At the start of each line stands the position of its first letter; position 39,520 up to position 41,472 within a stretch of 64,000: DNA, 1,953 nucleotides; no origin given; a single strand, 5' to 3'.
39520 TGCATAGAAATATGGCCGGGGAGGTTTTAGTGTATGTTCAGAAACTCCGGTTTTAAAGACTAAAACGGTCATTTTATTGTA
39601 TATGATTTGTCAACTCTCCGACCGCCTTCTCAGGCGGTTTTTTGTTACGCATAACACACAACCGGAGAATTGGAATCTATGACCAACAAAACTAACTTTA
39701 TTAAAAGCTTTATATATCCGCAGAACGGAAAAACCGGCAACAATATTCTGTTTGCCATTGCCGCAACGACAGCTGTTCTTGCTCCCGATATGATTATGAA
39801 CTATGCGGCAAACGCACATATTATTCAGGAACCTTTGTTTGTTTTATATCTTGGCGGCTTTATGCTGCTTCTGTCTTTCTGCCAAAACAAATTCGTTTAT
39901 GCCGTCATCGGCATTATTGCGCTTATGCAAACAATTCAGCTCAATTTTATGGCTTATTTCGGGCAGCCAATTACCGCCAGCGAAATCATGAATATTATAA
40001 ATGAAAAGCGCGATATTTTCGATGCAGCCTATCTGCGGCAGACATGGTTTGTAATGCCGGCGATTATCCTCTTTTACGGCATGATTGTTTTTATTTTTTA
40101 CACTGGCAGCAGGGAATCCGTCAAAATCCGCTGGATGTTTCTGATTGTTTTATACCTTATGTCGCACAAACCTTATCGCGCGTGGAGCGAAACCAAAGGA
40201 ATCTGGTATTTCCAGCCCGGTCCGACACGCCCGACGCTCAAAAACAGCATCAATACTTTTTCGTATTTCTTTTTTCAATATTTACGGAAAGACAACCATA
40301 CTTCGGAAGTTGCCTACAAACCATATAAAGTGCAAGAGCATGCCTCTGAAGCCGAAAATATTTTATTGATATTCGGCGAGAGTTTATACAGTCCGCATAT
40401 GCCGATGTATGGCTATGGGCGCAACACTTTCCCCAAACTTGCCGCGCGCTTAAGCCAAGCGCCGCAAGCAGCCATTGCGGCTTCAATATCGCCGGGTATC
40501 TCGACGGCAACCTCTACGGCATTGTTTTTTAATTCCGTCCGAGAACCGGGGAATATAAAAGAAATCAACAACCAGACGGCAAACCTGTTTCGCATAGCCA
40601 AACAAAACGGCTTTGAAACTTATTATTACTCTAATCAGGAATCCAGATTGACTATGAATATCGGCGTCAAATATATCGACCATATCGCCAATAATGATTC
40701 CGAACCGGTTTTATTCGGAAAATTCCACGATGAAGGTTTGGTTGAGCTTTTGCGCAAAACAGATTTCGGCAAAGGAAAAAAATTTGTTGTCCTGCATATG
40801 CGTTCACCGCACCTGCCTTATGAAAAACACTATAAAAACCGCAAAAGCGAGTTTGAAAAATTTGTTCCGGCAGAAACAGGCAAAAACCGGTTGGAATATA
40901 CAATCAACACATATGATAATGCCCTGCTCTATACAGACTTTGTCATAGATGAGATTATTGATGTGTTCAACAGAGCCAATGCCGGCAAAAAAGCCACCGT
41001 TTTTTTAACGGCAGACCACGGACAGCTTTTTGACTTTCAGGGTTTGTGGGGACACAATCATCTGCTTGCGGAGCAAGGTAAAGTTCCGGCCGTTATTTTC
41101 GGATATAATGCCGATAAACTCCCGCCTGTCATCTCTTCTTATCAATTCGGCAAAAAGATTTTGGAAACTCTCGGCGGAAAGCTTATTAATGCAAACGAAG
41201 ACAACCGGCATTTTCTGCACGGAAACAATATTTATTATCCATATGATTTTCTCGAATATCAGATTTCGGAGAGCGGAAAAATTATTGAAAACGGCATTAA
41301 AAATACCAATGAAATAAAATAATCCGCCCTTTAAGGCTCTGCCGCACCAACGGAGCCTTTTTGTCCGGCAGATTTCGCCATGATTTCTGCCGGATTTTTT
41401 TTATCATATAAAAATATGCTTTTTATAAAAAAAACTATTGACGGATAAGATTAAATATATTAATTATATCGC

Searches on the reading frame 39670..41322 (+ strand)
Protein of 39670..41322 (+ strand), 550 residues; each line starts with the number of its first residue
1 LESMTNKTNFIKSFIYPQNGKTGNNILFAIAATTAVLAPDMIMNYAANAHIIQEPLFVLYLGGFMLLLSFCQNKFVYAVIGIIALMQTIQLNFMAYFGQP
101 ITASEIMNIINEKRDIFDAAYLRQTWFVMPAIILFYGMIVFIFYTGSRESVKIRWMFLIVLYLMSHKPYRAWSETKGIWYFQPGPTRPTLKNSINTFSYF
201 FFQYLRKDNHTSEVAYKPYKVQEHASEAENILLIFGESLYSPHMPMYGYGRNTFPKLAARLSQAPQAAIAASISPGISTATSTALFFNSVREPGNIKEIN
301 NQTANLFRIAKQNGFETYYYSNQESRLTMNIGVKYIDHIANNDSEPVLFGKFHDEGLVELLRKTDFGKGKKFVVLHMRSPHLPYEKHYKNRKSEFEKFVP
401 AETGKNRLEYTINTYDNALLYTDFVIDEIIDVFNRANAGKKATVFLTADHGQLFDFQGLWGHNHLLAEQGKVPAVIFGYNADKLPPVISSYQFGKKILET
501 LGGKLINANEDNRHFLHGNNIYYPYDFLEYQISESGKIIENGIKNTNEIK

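Call 52: search_protein_families(library=pfam, proteins=[window:39670-41322:+], max_evalue=0.00001)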
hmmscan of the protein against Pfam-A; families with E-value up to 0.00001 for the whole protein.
window:39670-41322:+ (550 aa): 1 family
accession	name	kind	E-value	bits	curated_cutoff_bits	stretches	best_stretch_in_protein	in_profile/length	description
PF00884.28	Sulfatase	-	4.8e-28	98.8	25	1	230-478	2-273/301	Sulfatase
